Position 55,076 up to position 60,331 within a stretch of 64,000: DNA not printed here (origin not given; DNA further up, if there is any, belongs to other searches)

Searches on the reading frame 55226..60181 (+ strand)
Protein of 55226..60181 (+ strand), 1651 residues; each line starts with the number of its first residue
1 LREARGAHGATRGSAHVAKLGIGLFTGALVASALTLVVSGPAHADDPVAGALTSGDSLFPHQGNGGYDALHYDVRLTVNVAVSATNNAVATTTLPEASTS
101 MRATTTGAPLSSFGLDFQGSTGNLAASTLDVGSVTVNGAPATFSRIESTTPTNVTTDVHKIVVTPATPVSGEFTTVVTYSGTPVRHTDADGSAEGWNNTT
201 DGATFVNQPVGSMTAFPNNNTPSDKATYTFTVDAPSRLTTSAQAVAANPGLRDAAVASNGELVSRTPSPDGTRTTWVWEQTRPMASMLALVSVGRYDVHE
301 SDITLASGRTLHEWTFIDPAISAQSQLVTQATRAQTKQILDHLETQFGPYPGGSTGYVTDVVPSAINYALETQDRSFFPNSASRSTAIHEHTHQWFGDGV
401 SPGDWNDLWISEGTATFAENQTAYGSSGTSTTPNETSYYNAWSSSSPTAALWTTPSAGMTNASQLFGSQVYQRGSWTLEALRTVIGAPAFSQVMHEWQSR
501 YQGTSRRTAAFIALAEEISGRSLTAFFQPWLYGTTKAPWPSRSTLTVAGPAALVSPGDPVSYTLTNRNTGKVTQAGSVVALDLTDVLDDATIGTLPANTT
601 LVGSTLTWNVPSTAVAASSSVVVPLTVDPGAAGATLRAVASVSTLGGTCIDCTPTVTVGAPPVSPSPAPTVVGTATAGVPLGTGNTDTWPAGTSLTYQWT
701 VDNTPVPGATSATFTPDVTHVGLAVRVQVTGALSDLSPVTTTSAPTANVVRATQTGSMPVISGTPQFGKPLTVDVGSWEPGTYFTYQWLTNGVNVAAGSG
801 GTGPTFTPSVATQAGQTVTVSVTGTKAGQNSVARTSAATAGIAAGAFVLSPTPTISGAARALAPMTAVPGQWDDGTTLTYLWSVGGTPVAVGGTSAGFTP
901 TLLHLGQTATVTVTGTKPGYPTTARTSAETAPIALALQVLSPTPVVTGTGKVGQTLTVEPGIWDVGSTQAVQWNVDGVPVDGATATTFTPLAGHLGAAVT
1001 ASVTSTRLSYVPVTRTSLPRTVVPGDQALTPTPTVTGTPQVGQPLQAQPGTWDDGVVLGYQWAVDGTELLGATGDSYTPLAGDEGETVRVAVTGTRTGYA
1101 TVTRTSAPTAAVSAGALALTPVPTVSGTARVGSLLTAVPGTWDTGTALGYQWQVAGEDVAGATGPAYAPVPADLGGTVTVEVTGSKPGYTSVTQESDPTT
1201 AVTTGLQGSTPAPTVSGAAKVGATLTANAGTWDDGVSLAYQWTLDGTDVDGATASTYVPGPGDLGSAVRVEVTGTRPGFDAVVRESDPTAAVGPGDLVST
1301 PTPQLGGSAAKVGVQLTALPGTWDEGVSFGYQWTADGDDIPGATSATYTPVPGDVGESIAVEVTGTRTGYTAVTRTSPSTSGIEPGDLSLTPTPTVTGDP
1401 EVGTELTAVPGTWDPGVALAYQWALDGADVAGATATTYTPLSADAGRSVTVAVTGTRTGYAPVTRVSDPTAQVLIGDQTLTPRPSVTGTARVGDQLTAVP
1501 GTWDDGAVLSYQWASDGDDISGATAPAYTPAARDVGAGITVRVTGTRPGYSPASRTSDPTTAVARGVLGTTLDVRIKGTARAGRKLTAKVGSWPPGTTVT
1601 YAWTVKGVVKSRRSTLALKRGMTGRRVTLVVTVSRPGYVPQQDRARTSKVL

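Call 64: search_protein_families(library=pfam, proteins=[window:55226-60181:+], max_evalue=0.001)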
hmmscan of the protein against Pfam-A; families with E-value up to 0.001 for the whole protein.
window:55226-60181:+ (1651 aa): 3 families
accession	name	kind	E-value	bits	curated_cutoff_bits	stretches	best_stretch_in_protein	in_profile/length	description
PF01433.26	Peptidase_M1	-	1.9e-18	67.3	27.7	1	383-530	67-218/218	Peptidase family M1 domain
PF16709.11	SCAB-Ig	-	2.6e-09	37.5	27.6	0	1338-1371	43-76/98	Ig domain of plant-specific actin-binding protein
PF25549.1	DUF7927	-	4.4e-05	24.2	31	1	553-597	15-58/132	Domain of unknown function (DUF7927)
